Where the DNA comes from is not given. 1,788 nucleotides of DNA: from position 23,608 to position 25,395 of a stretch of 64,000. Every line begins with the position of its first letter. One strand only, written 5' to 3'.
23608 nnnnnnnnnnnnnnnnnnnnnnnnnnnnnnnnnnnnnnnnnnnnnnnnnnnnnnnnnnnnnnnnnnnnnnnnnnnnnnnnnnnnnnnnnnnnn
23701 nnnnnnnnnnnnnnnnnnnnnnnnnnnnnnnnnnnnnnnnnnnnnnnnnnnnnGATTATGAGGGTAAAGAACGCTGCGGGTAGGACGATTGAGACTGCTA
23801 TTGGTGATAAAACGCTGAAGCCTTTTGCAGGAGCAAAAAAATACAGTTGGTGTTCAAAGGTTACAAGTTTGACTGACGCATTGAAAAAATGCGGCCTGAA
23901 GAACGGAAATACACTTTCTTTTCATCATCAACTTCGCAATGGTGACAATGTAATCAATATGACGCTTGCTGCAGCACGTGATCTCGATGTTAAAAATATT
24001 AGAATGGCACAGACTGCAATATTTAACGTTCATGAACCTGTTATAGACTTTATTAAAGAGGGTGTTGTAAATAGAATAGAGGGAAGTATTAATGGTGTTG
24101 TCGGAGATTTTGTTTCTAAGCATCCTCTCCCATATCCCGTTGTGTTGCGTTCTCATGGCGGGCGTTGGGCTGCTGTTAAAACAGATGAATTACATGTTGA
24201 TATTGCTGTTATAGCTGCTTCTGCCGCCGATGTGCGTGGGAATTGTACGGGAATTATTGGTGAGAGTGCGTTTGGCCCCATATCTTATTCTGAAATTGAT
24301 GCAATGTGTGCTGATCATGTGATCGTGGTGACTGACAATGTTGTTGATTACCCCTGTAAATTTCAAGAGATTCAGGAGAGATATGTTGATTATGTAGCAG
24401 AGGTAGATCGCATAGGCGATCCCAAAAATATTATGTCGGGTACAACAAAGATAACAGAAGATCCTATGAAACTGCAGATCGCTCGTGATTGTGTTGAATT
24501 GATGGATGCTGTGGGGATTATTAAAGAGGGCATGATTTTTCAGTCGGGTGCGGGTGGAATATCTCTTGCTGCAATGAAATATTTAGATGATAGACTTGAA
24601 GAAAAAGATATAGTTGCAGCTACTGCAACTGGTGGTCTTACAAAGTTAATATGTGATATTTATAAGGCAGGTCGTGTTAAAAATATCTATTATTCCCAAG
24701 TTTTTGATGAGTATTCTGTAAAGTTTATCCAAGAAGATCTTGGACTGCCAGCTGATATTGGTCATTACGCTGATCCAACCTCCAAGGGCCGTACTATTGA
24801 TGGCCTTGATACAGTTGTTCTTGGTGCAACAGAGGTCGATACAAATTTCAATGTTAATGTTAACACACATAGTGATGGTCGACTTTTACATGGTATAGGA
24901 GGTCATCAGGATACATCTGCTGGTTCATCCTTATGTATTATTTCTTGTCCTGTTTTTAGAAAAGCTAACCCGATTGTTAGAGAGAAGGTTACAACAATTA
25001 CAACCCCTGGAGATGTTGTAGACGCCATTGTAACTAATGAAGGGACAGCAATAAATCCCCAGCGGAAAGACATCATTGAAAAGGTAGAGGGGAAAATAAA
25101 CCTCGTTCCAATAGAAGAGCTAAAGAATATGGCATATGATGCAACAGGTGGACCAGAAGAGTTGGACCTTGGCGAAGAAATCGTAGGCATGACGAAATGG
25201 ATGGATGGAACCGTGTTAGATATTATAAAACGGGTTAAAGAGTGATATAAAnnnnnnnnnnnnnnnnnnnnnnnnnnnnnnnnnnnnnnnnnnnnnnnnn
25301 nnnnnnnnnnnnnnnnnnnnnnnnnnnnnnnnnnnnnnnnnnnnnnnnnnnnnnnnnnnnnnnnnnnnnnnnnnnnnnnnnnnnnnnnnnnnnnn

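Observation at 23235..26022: ACP-less citrate-lyase-like module: CitF (citrate CoA-transferase) homolog paired with a short citrate-synthase-family citryl-CoA-lyase-like protein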

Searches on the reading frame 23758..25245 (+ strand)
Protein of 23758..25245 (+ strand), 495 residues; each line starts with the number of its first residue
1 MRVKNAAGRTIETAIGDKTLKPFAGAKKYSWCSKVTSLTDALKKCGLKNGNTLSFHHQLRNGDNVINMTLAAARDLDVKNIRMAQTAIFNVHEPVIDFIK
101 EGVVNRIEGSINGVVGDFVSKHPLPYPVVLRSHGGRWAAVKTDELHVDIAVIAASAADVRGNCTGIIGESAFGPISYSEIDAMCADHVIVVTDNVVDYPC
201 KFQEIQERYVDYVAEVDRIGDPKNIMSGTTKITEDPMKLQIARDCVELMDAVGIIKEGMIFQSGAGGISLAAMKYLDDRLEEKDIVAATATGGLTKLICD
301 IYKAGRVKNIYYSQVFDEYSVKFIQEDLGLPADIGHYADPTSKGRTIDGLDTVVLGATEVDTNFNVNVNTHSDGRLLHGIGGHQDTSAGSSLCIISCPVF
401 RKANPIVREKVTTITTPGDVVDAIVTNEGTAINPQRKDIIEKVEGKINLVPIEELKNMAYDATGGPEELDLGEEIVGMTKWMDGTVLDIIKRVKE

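Call 3: search_protein_families(library=pfam, proteins=[window:23758-25245:+], max_evalue=0.01)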
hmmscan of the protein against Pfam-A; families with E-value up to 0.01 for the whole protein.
window:23758-25245:+ (495 aa): 1 family
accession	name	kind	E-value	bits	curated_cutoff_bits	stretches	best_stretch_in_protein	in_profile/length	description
PF04223.18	CitF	-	7.9e-126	421.2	27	1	35-493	5-466/466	Citrate lyase, alpha subunit (CitF)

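Call 4: search_protein_families(library=ncbifam, proteins=[window:23758-25245:+], max_evalue=0.01)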
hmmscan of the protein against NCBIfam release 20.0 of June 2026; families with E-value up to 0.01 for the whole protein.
window:23758-25245:+ (495 aa): 2 families
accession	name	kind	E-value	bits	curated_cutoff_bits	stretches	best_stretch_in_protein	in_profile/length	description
TIGR01584.1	citF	equivalog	1.9e-141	472.1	501.45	1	33-495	26-492/492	citrate lyase subunit alpha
NF053666.1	BtrAceCoATfers1341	equivalog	0.0089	14.9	740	0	356-431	351-428/492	butyryl-CoA:acetate CoA transferase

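Call 9: find_homologous_proteins(query=window:23758-25245:+, max_evalue=1e-20)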
Query window:23758-25245:+ (495 aa): 6549 proteins with E <= 1e-20 among 8000 candidates; the best 120 are listed.
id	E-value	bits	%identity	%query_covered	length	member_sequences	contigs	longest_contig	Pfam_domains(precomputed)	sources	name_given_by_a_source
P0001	0.0e+0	1104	99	100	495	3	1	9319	PF04223.19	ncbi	-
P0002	0.0e+0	1092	98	100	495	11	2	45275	PF04223.19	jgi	-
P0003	0.0e+0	1058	95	100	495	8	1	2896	PF04223.19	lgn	-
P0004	5.5e-286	967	85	100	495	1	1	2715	PF04223.19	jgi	-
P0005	1.3e-285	966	85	100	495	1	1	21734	PF04223.19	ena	-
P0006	2.6e-284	961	85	100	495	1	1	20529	PF04223.19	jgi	-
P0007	4.8e-284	961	84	100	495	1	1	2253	PF04223.19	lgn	-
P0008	3.6e-283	958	83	100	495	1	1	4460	PF04223.19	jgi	jgi:citrate lyase subunit alpha/citrate CoA-transferase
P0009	1.0e-281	953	83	100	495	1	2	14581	PF04223.19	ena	-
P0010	6.6e-280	947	83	100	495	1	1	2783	PF04223.19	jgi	-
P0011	7.0e-280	947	83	100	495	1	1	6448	PF04223.19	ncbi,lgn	ncbi:MAG: citrate lyase subunit alpha [Petrotogales bacterium]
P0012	1.1e-279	946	83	100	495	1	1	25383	PF04223.19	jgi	-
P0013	1.5e-279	946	83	100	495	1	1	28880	PF04223.19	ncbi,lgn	-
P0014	4.9e-279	944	82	100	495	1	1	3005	PF04223.19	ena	-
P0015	6.2e-279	944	83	100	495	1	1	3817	PF04223.19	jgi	-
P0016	2.9e-278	941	82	100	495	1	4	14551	PF04223.19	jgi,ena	-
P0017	3.2e-278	941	82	100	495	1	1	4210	PF04223.19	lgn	-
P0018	4.2e-278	941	82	100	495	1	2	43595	PF04223.19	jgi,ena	-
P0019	4.3e-278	941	83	100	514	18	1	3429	PF04223.19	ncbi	-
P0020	5.9e-278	940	82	100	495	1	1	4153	PF04223.19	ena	-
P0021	6.9e-278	940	83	100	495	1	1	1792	PF04223.19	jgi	-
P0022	7.1e-278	940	82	100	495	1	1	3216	PF04223.19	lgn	-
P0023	1.6e-277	939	82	100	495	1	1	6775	PF04223.19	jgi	-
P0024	2.6e-277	938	83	100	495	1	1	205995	PF04223.19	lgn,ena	-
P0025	3.4e-277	938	82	100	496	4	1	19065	PF04223.19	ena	-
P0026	4.3e-277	938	83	100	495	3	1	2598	PF04223.19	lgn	-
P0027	4.5e-277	938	82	100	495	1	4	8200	PF04223.19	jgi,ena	jgi:citrate lyase subunit alpha/citrate CoA-transferase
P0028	6.1e-277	937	83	100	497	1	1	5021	PF04223.19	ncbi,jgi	-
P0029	2.0e-276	935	82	100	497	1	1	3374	PF04223.19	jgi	-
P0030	2.4e-276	935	82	100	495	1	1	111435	PF04223.19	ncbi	-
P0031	3.7e-276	935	81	100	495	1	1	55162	PF04223.19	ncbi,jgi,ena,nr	ncbi:hypothetical protein AYK24_06005 [Thermoplasmatales archaeon SG8-52-4]|nr:MAG: hypothetical pro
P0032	4.0e-276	934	82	100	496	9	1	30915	PF04223.19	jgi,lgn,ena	-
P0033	6.2e-276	934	82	100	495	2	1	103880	PF04223.19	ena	-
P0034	8.0e-276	933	82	100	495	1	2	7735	PF04223.19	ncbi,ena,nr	ncbi:MAG: hypothetical protein KAW45_08370 [Thermoplasmatales archaeon]|nr:hypothetical protein [The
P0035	1.0e-275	933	82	100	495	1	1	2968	PF04223.19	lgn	-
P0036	1.1e-275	933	83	100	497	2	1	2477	PF04223.19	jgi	-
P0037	1.7e-275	932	82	100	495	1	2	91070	PF04223.19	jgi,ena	-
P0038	2.0e-275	932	81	100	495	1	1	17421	PF04223.19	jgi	jgi:citrate lyase subunit alpha/citrate CoA-transferase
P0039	2.3e-275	932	82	100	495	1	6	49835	PF04223.19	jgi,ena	-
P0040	3.2e-275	931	83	100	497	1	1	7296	PF04223.19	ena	-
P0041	5.0e-275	931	81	100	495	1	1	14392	PF04223.19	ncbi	-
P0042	5.0e-275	931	81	100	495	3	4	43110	PF04223.19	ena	-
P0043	5.9e-275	931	82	100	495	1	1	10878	PF04223.19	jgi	jgi:citrate lyase subunit alpha/citrate CoA-transferase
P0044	8.6e-275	930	81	100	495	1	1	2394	PF04223.19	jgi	-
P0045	1.4e-274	929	82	100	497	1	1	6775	PF04223.19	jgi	-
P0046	1.6e-274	929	82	100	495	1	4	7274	PF04223.19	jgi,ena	-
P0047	2.8e-274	928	82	100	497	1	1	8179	PF04223.19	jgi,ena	-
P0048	3.1e-274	928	82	100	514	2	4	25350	PF13336.13,PF04223.19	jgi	-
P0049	3.4e-274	928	82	100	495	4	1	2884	PF04223.19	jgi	-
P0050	6.8e-274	927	81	100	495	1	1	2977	PF04223.19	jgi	jgi:citrate lyase subunit alpha/citrate CoA-transferase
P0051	6.8e-274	927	81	100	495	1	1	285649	PF04223.19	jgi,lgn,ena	-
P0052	8.2e-274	927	81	100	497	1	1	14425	PF04223.19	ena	-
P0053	9.6e-274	927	82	100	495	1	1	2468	PF04223.19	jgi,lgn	-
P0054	1.2e-273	926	81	100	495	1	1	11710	PF13336.13,PF04223.19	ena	-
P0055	1.6e-273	926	82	100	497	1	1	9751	PF04223.19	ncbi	-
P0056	1.8e-273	926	82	100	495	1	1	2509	PF04223.19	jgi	-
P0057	2.4e-273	925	81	100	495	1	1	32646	PF04223.19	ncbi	-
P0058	7.3e-273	924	81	100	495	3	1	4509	PF04223.19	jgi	jgi:citrate lyase subunit alpha/citrate CoA-transferase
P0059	1.2e-272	923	82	100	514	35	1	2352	PF04223.19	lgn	-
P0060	1.9e-272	922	81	100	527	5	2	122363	PF04223.19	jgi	jgi:citrate lyase subunit alpha/citrate CoA-transferase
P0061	4.3e-272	921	81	100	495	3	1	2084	PF04223.19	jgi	jgi:citrate lyase subunit alpha/citrate CoA-transferase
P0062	7.6e-272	920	81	100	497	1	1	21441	PF04223.19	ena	-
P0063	7.9e-272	920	82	100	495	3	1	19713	PF04223.19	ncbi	-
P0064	1.8e-271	919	80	100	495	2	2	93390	PF04223.19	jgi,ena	-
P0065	7.4e-271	917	81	100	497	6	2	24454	PF04223.19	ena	-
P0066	9.1e-271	917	80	100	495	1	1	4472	PF04223.19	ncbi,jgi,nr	ncbi:MAG: citrate lyase subunit alpha [Thermoplasmata archaeon]|nr:MAG: citrate lyase subunit alpha 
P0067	1.2e-270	916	80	100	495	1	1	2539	PF04223.19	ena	-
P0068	2.7e-270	915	81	100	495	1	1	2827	PF04223.19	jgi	jgi:citrate lyase subunit alpha/citrate CoA-transferase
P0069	3.1e-270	915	80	100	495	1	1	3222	PF04223.19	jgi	jgi:citrate lyase subunit alpha/citrate CoA-transferase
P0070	3.3e-270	915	80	100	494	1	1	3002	PF04223.19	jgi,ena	-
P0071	4.9e-270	914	79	100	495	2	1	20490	PF04223.19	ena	-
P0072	6.4e-270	914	81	100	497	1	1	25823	PF13336.13,PF04223.19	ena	-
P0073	6.9e-270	914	80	100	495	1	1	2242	PF04223.19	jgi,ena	-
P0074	8.3e-270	914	80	100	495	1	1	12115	PF04223.19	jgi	jgi:citrate lyase subunit alpha/citrate CoA-transferase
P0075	9.8e-270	913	80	100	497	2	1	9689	PF04223.19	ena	-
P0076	1.0e-269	913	81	100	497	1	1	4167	PF04223.19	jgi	jgi:citrate lyase subunit alpha/citrate CoA-transferase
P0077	1.0e-269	913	79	100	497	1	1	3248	PF04223.19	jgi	-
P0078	1.9e-269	912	80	100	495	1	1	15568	PF04223.19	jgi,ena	-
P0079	2.2e-269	912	80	100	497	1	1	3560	PF04223.19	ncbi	-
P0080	3.4e-269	912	80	100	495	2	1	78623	PF04223.19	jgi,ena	-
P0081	3.5e-269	912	80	100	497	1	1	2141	PF04223.19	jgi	jgi:citrate lyase subunit alpha/citrate CoA-transferase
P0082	5.7e-269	911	81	100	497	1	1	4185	PF13336.13,PF04223.19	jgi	-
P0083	5.8e-269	911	81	100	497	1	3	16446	PF13336.13,PF04223.19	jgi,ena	-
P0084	6.4e-269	911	80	100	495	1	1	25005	PF04223.19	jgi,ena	-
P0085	1.1e-268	910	81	100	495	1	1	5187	PF04223.19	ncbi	-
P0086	1.1e-268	910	80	100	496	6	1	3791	PF04223.19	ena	-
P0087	1.2e-268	910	80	100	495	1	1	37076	PF04223.19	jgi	jgi:citrate lyase subunit alpha/citrate CoA-transferase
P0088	1.4e-268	910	80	100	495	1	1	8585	PF04223.19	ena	-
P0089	2.1e-268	909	81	100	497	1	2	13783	PF04223.19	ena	-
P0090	2.4e-268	909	80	100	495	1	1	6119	PF04223.19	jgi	jgi:citrate lyase subunit alpha/citrate CoA-transferase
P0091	2.9e-268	908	80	100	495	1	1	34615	PF04223.19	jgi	jgi:citrate lyase subunit alpha/citrate CoA-transferase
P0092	6.7e-268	907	80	100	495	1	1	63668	PF04223.19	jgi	jgi:citrate lyase subunit alpha/citrate CoA-transferase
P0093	7.0e-268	907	80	100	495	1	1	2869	PF04223.19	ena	-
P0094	7.1e-268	907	79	100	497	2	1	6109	PF04223.19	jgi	jgi:citrate lyase subunit alpha/citrate CoA-transferase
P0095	9.4e-268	907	78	100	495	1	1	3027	PF04223.19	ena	-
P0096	1.3e-267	906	80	100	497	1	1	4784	PF04223.19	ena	-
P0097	1.3e-267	906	79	100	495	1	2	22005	PF04223.19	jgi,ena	-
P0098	1.5e-267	906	80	100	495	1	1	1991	PF04223.19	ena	-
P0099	1.8e-267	906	79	100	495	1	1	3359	PF04223.19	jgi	jgi:citrate lyase subunit alpha/citrate CoA-transferase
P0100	3.0e-267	905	79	100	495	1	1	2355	PF04223.19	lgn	-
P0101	4.4e-267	905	80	100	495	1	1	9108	PF04223.19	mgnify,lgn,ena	mgnify:CR=1 FL=1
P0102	4.4e-267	905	80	100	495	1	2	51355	PF04223.19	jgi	jgi:citrate lyase subunit alpha/citrate CoA-transferase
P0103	4.6e-267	905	79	100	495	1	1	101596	PF04223.19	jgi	jgi:citrate lyase subunit alpha/citrate CoA-transferase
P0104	7.3e-267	904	79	100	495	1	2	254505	PF04223.19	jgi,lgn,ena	-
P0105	7.5e-267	904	80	100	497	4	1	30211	PF04223.19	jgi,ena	-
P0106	1.0e-266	903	80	100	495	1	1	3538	PF04223.19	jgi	jgi:citrate lyase subunit alpha/citrate CoA-transferase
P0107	2.4e-266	902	79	100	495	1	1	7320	PF04223.19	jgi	jgi:citrate lyase subunit alpha/citrate CoA-transferase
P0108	3.3e-266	902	79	100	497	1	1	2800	PF04223.19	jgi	jgi:citrate lyase subunit alpha/citrate CoA-transferase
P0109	6.5e-266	901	79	100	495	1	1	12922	PF04223.19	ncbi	-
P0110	8.7e-266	900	80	100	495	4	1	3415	PF04223.19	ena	-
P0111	1.8e-265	899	78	100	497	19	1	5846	PF13336.13,PF04223.19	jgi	-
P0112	2.3e-265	899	79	100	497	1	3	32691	PF04223.19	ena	-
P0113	2.4e-265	899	80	100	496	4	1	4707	PF04223.19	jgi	-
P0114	2.7e-265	899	79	100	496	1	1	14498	PF04223.19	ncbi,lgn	-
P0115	3.1e-265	899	79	100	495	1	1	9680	PF04223.19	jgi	-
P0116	3.6e-265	898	78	100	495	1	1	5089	PF04223.19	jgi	jgi:citrate lyase subunit alpha/citrate CoA-transferase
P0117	4.0e-265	898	79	100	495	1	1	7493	PF04223.19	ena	-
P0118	4.3e-265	898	78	100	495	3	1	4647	PF04223.19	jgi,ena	-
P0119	5.2e-265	898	79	100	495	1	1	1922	PF13336.13,PF04223.19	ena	-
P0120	1.3e-264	897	79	100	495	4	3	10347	PF04223.19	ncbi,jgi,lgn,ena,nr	ncbi:MAG: citrate lyase subunit alpha [Thermoplasmata archaeon]|nr:MAG: citrate lyase subunit alpha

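Call 10: find_encoding_contigs(protein=P0031, flank=10000, max_places=2)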
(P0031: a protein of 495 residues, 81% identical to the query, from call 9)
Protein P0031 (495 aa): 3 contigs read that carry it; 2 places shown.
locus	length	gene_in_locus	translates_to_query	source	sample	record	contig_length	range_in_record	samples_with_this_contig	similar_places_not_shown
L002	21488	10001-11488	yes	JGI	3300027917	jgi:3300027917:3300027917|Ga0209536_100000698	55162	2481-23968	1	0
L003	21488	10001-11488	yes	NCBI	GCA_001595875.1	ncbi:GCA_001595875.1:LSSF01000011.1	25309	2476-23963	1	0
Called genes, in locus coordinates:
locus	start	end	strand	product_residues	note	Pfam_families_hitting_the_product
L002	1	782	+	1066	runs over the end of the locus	PF25596:CPSase_L_D1, PF02786:CPSase_L_D2, PF07478:Dala_Dala_lig_C, PF02787:CPSase_L_D3, PF25596:CPSase_L_D1, PF02786:CPSase_L_D2, PF02222:ATP-grasp, PF07478:Dala_Dala_lig_C, +4 more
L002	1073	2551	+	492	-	-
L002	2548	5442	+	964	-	PF22148:Fervidolysin_NPro-like (weak), PF00082:Peptidase_S8, PF13229:Beta_helix (faint), PF05048:NosD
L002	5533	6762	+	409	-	PF05048:NosD, PF13229:Beta_helix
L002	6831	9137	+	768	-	PF01364:Peptidase_C25, PF00801:PKD (weak)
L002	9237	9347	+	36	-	-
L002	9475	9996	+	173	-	PF01966:HD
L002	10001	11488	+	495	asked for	PF04223:CitF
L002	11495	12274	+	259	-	PF00285:Citrate_synt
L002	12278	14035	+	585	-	PF00330:Aconitase, PF00694:Aconitase_C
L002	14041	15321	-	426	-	PF12679:ABC2_membrane_2, PF12698:ABC2_membrane_3, PF12730:ABC2_membrane_4 (weak), PF01061:ABC2_membrane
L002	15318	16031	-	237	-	PF00005:ABC_tran, PF13304:AAA_21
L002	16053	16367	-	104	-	PF01906:YbjQ_1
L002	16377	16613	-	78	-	PF12760:Zn_ribbon_IS1595 (weak)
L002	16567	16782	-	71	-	PF08063:Zn_ribbon_PADR1 (weak)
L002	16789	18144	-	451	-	PF13026:DUF3887, PF00561:Abhydrolase_1 (faint), PF12146:Hydrolase_4, PF00326:Peptidase_S9, PF01738:DLH (faint)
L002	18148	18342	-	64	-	-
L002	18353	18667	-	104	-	PF01906:YbjQ_1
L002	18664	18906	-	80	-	-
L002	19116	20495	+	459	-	-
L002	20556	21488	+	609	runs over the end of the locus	PF13360:PQQ_2 (weak), PF13570:Beta-prop_ACSF4, PF13360:PQQ_2, PF13570:Beta-prop_ACSF4, PF13360:PQQ_2, PF00801:PKD, PF18911:PKD_4, PF00801:PKD (weak), +1 more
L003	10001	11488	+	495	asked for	PF04223:CitF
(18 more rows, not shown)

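Call 11: find_encoding_contigs(protein=P0051, flank=10000, max_places=2)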
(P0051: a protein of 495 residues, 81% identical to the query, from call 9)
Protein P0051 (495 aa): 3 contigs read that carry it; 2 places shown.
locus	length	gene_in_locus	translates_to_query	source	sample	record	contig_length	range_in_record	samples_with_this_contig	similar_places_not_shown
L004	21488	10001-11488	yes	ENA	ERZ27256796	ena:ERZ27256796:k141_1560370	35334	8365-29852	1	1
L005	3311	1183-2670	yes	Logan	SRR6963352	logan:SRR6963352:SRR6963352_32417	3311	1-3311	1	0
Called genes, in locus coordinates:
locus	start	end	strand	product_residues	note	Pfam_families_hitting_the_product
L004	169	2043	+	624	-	PF08915:tRNA-Thr_ED, PF00587:tRNA-synt_2b, PF03129:HGTP_anticodon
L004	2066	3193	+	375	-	PF06849:DUF1246, PF06973:DUF1297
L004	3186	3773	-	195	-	PF01812:5-FTHF_cyc-lig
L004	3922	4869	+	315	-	PF00288:GHMP_kinases_N, PF08544:GHMP_kinases_C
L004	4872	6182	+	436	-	PF20695:UbiD_N, PF01977:UbiD, PF20696:UbiD_C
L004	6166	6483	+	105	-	PF21758:LpdD_chaperone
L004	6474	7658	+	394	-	PF04412:AcnX, PF28403:AcnX_2nd, PF28406:AcnX_3rd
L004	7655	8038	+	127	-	PF01989:AcnX_swivel_put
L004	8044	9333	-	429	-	-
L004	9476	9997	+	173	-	PF01966:HD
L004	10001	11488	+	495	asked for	PF04223:CitF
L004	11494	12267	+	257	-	PF00285:Citrate_synt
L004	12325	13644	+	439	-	PF02310:B12-binding, PF04055:Radical_SAM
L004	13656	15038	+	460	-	PF00501:AMP-binding, PF27533:CapK_C (weak)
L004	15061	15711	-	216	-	-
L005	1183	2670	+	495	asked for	PF04223:CitF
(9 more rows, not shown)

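Call 12: find_encoding_contigs(protein=P0104, flank=10000, max_places=2)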
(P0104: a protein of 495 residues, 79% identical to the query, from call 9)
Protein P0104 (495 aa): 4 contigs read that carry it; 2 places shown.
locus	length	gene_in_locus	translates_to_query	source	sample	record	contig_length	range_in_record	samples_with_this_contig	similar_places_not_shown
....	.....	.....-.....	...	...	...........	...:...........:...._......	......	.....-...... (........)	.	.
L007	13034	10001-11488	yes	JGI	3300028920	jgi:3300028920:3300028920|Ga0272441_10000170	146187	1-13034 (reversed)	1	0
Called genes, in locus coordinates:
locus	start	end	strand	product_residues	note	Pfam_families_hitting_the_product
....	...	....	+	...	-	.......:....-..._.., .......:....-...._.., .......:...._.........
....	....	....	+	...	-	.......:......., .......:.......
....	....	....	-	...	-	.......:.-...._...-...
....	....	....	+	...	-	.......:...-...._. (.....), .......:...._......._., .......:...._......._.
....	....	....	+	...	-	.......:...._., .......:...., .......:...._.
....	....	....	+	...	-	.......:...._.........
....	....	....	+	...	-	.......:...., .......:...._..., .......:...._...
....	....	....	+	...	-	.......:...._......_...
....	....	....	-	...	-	-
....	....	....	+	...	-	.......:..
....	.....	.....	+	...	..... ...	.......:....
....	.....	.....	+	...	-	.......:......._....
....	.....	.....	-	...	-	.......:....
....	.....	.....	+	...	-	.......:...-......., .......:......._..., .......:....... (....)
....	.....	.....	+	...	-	-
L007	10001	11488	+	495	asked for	PF04223:CitF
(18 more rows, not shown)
